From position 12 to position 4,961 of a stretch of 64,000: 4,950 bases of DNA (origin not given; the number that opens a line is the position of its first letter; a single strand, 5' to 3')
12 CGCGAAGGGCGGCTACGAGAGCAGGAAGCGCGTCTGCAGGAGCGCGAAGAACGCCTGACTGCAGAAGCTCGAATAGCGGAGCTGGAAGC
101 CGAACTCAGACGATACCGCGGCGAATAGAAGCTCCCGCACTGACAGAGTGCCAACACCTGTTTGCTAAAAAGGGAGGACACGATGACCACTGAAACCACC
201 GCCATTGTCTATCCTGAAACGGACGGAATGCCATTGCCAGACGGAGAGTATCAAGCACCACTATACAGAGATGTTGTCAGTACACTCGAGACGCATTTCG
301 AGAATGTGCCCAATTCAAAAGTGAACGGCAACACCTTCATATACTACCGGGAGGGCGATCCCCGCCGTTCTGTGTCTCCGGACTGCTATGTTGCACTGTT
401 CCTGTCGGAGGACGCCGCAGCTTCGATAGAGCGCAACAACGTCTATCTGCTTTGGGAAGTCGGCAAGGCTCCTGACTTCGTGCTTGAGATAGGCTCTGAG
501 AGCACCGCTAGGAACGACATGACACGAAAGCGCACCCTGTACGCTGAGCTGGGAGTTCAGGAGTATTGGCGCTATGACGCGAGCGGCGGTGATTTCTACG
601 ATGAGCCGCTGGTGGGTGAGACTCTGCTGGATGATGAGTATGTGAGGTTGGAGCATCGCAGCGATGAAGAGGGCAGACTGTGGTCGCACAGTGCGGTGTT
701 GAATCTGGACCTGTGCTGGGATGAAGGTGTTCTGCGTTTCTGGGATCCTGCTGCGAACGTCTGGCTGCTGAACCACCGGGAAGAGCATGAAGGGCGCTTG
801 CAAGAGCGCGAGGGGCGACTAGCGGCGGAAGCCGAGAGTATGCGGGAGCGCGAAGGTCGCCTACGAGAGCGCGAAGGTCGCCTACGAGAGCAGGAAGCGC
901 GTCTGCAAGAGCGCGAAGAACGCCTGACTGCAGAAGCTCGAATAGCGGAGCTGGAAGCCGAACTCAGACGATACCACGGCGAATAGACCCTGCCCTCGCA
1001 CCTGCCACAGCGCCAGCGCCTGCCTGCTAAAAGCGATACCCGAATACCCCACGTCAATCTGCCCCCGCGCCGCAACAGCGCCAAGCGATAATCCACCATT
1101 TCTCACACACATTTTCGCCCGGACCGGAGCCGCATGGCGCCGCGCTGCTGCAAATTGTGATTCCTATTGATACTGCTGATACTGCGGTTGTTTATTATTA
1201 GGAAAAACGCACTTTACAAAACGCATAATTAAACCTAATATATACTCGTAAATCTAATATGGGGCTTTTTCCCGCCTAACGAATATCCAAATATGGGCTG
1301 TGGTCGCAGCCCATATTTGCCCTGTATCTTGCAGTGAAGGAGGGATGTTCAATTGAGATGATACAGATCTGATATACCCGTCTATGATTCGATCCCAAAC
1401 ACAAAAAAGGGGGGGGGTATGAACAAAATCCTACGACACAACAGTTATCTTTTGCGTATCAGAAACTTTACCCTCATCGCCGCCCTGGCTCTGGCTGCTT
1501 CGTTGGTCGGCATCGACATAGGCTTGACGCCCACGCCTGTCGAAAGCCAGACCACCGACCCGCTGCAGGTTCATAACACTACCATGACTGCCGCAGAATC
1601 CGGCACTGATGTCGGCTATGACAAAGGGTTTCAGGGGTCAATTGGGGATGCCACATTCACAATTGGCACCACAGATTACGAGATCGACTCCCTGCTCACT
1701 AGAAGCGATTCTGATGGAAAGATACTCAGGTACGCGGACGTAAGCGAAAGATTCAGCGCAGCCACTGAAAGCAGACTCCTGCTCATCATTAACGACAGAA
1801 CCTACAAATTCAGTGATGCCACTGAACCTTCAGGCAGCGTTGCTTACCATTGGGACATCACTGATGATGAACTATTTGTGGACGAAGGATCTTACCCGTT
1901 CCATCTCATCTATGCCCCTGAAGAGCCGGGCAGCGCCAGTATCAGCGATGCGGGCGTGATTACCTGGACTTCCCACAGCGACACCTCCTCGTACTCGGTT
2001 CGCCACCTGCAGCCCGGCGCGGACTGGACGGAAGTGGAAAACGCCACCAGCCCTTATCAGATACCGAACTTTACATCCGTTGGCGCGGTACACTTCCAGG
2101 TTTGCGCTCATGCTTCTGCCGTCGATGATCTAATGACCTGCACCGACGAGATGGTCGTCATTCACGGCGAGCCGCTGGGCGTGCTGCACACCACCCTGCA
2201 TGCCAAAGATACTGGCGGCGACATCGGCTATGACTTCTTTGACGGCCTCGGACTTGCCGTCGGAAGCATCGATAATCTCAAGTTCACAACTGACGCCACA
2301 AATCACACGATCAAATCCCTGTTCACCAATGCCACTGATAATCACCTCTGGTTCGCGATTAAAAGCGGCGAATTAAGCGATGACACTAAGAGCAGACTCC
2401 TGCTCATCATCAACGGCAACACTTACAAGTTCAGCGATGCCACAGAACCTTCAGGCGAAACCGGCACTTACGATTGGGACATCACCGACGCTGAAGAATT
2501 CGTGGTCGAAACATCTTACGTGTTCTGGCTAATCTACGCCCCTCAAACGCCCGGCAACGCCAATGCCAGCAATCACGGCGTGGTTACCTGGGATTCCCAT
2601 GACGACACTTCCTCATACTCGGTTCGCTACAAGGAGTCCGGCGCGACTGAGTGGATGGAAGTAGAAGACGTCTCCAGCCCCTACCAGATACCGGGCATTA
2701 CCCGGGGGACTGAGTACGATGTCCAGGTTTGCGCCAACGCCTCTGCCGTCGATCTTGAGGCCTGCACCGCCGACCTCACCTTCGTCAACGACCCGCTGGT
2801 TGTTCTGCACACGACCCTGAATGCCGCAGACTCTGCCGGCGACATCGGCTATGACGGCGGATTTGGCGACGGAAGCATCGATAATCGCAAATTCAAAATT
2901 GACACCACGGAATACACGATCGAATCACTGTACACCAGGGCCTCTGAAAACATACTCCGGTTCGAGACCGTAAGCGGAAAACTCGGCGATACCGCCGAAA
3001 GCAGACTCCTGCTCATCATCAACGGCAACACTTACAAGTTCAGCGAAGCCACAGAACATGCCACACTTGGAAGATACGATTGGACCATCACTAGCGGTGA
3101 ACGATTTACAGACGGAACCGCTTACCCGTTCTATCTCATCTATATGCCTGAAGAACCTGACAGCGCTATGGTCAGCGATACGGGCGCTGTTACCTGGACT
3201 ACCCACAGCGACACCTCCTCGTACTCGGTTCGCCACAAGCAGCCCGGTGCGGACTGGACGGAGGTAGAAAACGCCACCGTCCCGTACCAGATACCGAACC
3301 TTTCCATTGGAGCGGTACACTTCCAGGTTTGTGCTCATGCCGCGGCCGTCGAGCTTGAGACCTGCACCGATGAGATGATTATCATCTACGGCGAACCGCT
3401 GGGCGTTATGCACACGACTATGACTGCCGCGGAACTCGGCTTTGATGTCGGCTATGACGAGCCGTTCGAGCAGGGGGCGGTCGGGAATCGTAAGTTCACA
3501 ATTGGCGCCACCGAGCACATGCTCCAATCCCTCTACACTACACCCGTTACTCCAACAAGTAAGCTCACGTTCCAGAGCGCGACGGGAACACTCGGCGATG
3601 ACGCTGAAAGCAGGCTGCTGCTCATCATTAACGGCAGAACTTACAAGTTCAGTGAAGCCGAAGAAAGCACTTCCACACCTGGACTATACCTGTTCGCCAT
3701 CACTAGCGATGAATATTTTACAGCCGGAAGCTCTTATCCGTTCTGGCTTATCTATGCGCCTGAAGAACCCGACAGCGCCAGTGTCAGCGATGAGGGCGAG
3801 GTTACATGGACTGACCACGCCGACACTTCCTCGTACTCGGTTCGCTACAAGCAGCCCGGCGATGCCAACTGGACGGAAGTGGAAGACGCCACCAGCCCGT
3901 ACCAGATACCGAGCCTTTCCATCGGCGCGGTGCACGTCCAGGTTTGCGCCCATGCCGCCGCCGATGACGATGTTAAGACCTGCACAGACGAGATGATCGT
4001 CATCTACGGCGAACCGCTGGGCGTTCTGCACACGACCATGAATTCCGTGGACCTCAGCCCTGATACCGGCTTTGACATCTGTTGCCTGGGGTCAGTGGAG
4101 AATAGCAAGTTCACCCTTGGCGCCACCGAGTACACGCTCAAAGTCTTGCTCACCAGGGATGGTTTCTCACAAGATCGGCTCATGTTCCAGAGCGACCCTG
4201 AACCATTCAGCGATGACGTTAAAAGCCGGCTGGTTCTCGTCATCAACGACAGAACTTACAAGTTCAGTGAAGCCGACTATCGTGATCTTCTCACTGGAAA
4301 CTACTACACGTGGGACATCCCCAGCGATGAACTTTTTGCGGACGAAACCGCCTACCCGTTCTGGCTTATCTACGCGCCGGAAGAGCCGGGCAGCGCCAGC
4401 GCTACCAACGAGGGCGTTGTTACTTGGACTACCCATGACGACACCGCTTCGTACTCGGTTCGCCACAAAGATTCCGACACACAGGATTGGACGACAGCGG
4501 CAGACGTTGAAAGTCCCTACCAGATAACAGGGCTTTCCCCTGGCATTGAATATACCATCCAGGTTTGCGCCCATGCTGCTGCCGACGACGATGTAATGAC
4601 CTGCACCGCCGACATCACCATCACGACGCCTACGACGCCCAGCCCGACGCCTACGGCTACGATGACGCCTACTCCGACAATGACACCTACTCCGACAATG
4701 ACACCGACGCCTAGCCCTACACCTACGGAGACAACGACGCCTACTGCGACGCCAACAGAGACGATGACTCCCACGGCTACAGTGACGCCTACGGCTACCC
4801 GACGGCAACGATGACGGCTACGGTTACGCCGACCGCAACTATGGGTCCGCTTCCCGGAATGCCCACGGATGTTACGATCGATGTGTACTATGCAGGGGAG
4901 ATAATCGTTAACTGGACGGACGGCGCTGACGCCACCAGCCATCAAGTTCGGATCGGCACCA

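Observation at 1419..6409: Roughly 1,660-codon surface protein built from an unrecognised module alternating with Fn3-like domains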

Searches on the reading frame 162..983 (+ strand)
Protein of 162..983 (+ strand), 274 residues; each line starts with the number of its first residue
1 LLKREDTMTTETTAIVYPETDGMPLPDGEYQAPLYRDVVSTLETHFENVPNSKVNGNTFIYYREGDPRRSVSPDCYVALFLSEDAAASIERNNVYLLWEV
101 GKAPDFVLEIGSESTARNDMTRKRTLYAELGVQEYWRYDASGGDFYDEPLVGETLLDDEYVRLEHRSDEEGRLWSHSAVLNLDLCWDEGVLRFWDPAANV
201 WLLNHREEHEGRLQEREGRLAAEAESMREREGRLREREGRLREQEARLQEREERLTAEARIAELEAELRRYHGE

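Call 21: search_protein_families(library=pfam, proteins=[window:162-983:+], max_evalue=0.001)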
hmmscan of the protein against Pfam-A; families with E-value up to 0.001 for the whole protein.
window:162-983:+ (274 aa): 1 family
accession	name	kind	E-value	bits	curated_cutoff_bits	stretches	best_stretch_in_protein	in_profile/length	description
PF05685.18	Uma2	-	2.7e-13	50.2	27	1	34-145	35-131/172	Putative restriction endonuclease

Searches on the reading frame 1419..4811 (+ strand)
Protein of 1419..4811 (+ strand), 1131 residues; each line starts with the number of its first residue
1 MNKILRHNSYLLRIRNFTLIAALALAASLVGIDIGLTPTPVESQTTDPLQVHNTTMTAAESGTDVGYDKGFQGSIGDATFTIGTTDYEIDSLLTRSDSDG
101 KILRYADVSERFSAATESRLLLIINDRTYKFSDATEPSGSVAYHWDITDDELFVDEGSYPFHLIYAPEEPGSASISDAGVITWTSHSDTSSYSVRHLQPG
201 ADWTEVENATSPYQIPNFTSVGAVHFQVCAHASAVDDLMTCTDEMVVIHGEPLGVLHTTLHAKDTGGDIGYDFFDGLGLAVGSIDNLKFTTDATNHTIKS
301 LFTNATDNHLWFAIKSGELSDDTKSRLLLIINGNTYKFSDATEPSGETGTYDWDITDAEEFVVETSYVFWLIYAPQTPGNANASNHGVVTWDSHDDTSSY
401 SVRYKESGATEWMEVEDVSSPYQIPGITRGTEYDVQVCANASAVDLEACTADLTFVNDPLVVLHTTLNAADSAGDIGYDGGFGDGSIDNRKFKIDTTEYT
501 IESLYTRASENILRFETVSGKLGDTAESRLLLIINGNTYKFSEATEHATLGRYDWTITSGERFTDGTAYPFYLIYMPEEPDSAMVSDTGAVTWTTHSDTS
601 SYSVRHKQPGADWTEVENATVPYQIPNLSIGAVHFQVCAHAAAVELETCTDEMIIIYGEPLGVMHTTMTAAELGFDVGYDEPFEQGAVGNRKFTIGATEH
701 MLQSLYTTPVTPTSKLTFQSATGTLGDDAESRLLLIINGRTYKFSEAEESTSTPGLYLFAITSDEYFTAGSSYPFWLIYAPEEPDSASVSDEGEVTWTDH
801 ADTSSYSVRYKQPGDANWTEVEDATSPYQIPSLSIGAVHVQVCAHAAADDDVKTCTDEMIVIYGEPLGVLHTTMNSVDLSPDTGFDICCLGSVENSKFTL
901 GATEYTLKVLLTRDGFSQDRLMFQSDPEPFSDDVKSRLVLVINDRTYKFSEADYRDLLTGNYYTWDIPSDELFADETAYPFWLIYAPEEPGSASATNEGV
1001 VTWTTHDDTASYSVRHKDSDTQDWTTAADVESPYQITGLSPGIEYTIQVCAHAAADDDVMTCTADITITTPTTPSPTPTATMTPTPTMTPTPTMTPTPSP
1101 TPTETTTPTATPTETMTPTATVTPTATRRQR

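Call 7: search_protein_families(library=pfam, proteins=[window:1419-4811:+], max_evalue=1)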
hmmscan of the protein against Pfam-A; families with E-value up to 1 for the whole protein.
window:1419-4811:+ (1131 aa): 8 families
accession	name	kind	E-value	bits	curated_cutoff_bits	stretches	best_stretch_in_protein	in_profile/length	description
PF00041.27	fn3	-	9.4e-14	51.8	25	2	997-1054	14-71/84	Fibronectin type III domain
PF25059.1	FN3_DSCAM-DSCAML_C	-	1.8e-12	47.8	39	2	1010-1063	21-76/89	DSCAM/DSCAML C-terminal Fn3-like domain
PF16656.11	Pur_ac_phosph_N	-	2.8e-06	28.2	30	2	383-436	11-64/93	Purple acid Phosphatase, N-terminal domain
PF16820.11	PKD_3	-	0.0013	19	26.3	0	527-565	9-46/68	PKD-like domain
PF08119.16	Toxin_31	-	0.002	18.2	25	0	647-657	6-16/37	Scorpion acidic alpha-KTx toxin family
PF16871.11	DUF5077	-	0.0066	17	24.6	0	782-816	12-46/122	Domain of unknown function (DUF5077)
PF01108.23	Tissue_fac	-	0.0096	16.2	27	0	795-825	39-72/107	Tissue factor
PF14562.12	Endonuc_BglI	-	0.26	11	25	0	764-791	44-71/286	Restriction endonuclease BglI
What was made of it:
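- Closest known: Fibronectin type III domain. Same: Nine units in the locus match PF00041 above its cut-off (call 7).
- Fn3 identity: call 7.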

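Call 8: search_protein_families(library=ncbifam, proteins=[window:1419-4811:+], max_evalue=1)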
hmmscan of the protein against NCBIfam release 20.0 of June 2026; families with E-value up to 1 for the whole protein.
window:1419-4811:+ (1131 aa): 0 families

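Call 82: find_homologous_proteins(query=window:1419-4811:+, max_evalue=1e-10)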
Query window:1419-4811:+: 8000 candidates shared short words with the query, none scored E <= 1e-10.
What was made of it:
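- Full ORF1 found nothing at E<=1e-10 among 5.8 billion proteins (call 82).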
